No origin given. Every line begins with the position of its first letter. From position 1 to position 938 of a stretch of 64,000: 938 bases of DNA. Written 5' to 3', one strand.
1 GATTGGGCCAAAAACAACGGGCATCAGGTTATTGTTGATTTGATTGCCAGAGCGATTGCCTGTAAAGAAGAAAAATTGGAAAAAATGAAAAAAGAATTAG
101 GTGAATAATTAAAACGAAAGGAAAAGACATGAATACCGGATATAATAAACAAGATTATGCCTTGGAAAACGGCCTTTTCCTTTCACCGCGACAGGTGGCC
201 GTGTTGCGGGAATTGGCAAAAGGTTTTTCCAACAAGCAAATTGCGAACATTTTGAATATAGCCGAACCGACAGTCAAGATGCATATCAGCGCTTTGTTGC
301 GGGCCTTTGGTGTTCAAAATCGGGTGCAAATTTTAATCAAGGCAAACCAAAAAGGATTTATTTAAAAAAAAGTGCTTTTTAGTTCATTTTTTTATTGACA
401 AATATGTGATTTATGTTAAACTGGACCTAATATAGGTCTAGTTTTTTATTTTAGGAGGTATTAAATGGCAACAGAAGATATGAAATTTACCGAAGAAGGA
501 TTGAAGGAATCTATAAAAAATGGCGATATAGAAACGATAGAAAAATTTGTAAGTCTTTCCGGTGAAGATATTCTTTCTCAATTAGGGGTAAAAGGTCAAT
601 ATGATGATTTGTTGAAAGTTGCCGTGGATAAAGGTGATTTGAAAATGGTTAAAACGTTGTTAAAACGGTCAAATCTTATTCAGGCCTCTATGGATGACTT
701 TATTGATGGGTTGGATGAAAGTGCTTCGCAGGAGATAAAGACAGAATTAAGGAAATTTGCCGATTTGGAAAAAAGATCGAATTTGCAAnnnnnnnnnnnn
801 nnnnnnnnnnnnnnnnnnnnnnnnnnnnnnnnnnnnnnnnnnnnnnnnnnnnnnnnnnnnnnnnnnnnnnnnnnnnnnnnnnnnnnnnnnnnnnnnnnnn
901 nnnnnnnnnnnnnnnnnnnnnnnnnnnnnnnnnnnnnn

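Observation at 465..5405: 1646-aa ankyrin-repeat, coiled-coil protein with internal tandem repeats next to a LuxR regulator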

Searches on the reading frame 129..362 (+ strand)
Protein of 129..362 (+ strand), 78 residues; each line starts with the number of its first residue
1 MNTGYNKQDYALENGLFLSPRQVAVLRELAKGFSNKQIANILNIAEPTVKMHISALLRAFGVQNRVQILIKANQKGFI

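Call 3: search_protein_families(library=pfam, proteins=[window:129-362:+], max_evalue=0.1)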
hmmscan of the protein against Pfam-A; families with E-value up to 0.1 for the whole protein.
window:129-362:+ (78 aa): 13 families
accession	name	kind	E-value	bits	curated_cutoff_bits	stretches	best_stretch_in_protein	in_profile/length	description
PF00196.25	GerE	-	6.5e-19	67.8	23.5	1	18-71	3-56/57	Bacterial regulatory proteins, luxR family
PF08281.18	Sigma70_r4_2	-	4.6e-05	23.4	25.7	1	19-55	12-49/54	Sigma-70, region 4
PF12840.13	HTH_20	-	0.00012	22.4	27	1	19-59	3-45/51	Helix-turn-helix domain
PF04967.18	HTH_10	-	0.00028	21.1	23.1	1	31-54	22-45/53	HTH DNA binding domain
PF01022.26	HTH_5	-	0.00051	20.3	22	1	20-59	2-42/47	Bacterial regulatory protein, arsR family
PF21278.2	YlmH_1st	-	0.0018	18.8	27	1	9-33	19-43/65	YlmH, N-terminal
PF13412.12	HTH_24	-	0.0019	18.2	21.9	1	32-58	17-43/48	Winged helix-turn-helix DNA-binding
PF13518.12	HTH_28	-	0.002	18.6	25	1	23-53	3-33/52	Helix-turn-helix domain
PF14493.12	HTH_40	-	0.0039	17.9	27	1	29-59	9-39/89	Helix-turn-helix domain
PF13384.12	HTH_23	-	0.0057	16.9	24.6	1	24-50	9-35/50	Homeodomain-like domain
PF02796.21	HTH_7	-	0.085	13.4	23.8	0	28-50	17-39/45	Helix-turn-helix domain of resolvase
PF04545.22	Sigma70_r4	-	0.089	12.8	24.1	0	21-54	10-42/50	Sigma-70, region 4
PF08279.18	HTH_11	-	0.099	13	25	0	25-73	8-49/55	HTH domain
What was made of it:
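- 129..365 (+): gerE: a 78-aa LuxR/GerE-type protein with the HTH domain only. It belongs to a conserved orf93-gerE pair; the 3' end of orf93 lies before nt ~108, at the window edge. Pfam GerE scores 67.8 bits against a cut-off of 23.5 (call 3).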

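Call 4: search_protein_families(library=ncbifam, proteins=[window:129-362:+], max_evalue=0.1)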
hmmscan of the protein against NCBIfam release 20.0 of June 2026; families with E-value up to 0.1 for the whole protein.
window:129-362:+ (78 aa): 43 families (the best 25 are shown)
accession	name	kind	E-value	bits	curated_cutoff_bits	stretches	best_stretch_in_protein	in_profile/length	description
NF007708.0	PRK10403.1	equivalog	9.9e-15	54.6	343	1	18-70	154-206/215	nitrate/nitrite response regulator protein NarP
NF047785.1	respo_reg_MadR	equivalog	2.6e-12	46.5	300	1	18-78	149-209/209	MadR family response regulator transcription factor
NF007505.1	PRK10100.1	equivalog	7e-11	42.2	250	1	10-74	137-201/204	biofilm master transcriptional regulator CsgD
NF007935.0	PRK10651.1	equivalog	8.4e-11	41.5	250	1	18-74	156-212/216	two-component system response regulator NarL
TIGR03020.2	EpsA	equivalog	1.1e-10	41.6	170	1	17-74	190-247/247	XrtB/PEP-CTERM-associated transcriptional regulator EpsA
NF041830.1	RR_TF_ErdR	exception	1.3e-10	41.3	390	1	15-70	147-203/213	response regulator transcription factor ErdR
NF052366.1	photon_PedR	equivalog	2.9e-10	40.2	120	1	18-76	3-61/74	photosynthetic electron transport-dependent transcriptional regulator PedR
NF003420.0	PRK04841.1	equivalog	2.5e-08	32.4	537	1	18-73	839-894/903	HTH-type transcriptional regulator MalT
NF007403.0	PRK09935.1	equivalog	4.9e-08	32.8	271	1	13-73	145-205/210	fimbria biosynthesis transcriptional regulator FimZ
NF052445.1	RespRegMctR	equivalog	1.8e-06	27.5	300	1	16-67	143-194/205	two-component system response regulator MctR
NF007561.1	PRK10188.1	equivalog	6.6e-06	25.6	350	1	13-78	175-240/240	quorum-sensing transcriptional regulator SdiA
NF011896.0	PRK15369.1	equivalog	1.9e-05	24.4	242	1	13-72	145-204/211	two component system response regulator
TIGR03541.1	reg_near_HchA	equivalog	3.9e-05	23.3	215.6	1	14-77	168-231/232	PA1136 family autoinducer-binding transcriptional regulator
NF041232.1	BagY_FevT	exception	4.4e-05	22.5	700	1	18-69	297-348/367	LuxR family transcriptional regulator BagY/FevT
NF007685.0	PRK10360.1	equivalog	0.00015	21.6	258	1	19-68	139-188/196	response regulator transcription factor UhpA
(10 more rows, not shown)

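Call 73: search_protein_families(library=padloc, proteins=[window:129-362:+], max_evalue=0.01)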
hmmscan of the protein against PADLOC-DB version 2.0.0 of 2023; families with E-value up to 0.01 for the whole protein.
window:129-362:+ (78 aa): 5 families
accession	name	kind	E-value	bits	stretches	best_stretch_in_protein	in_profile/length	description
PDLC01855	CARF3--CARF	-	1.1e-07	29.8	1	18-59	218-259/288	-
PDLC01851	CARF3--CARF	-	0.00017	19.1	1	18-59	210-251/279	-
PDLC01434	CasR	-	0.00053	17.9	1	14-57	121-166/191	"CAS-I,CAS-II,CAS-III,CAS-IV,CAS-V,CAS-VI; associated_signaling"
PDLC01268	CasR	-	0.00059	17.8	1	16-57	119-162/179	"CAS-I,CAS-II,CAS-III,CAS-IV,CAS-V,CAS-VI; associated_signaling"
PDLC01848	CARF3--CARF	-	0.00068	17.3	1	19-66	136-183/197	-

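Call 76: find_related_loci(query=A5, collection=metagenome_contigs, flank=10000)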
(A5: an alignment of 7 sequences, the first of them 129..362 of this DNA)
Query A5 (78 aa) in metagenome_contigs; peptide patterns used: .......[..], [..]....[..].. (x = any residue, [..] = any of these).
326 stretches matched a pattern; 114 encode a relative of the query (tblastn E <= 1e-3); the best 80 are kept; 80 distinct loci.
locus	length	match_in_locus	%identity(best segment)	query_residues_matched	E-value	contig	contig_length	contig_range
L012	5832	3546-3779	87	1-78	2e-41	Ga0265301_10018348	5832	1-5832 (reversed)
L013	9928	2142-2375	87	1-78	2e-41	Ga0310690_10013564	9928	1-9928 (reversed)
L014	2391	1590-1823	86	1-78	1e-40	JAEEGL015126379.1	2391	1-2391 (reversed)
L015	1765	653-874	82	5-78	1e-36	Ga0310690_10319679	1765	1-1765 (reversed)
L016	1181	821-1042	82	5-78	5e-37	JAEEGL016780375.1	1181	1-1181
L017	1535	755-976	78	5-78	3e-36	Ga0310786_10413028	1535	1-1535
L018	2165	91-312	81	5-78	3e-35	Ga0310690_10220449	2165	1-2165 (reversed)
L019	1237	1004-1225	78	5-78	2e-35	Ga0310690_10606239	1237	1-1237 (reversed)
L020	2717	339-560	81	5-78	4e-35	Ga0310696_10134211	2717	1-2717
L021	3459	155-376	80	5-78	9e-35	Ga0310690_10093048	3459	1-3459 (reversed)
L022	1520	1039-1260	80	5-78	4e-35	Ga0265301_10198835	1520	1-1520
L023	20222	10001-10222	77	5-78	2e-34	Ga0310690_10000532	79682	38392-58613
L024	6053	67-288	74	5-78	5e-34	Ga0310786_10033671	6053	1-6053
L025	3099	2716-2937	73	5-78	2e-33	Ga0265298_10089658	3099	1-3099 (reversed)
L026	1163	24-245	76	5-78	3e-34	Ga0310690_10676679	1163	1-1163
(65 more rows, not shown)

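Call 81: search_protein_families(library=pfam, proteins=[L017:1060-1533:+, L014:1926-2390:+], max_evalue=1)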
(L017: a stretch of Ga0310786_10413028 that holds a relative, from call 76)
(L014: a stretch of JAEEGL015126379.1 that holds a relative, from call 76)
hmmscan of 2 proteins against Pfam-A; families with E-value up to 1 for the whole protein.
L017:1060-1533:+ (158 aa): 4 families
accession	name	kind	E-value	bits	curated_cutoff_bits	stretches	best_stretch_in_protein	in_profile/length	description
PF13637.12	Ank_4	-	0.0014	19.4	22.7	1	68-96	8-36/50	Ankyrin repeats (many copies)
PF02376.21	CUT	-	0.084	13.3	24.4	1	5-47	13-55/79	CUT domain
PF14203.11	TTRAP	-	0.11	13.2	27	1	104-127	19-43/62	Putative transposon-transfer assisting protein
PF03433.18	EspA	-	0.13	12.6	23.4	0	67-83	125-141/180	EspA-like secreted protein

L014:1926-2390:+ (155 aa): 0 families

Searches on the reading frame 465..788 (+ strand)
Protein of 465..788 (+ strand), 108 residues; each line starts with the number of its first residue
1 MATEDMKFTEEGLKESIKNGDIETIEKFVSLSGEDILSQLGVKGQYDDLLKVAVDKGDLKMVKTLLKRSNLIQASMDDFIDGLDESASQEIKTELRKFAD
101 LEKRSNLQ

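Call 69: search_protein_families(library=pfam, proteins=[window:465-788:+], max_evalue=10)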
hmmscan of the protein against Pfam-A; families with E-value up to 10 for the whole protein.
seq(108 aa): 2 families
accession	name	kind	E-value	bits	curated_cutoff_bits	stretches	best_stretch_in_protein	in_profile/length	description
PF22813.1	TcaA_2nd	-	0.018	15.8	26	1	51-100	9-64/103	TcaA protein second domain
PF12796.13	Ank_2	-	0.18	12.8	27.3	1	17-69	5-52/90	Ankyrin repeats (3 copies)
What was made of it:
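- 495..758 (+): Module A (aa 11-98): a degenerate ankyrin-like helical repeat, conserved across the whole family. Pfam Ank_2 reaches only E 0.18 (call 69).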
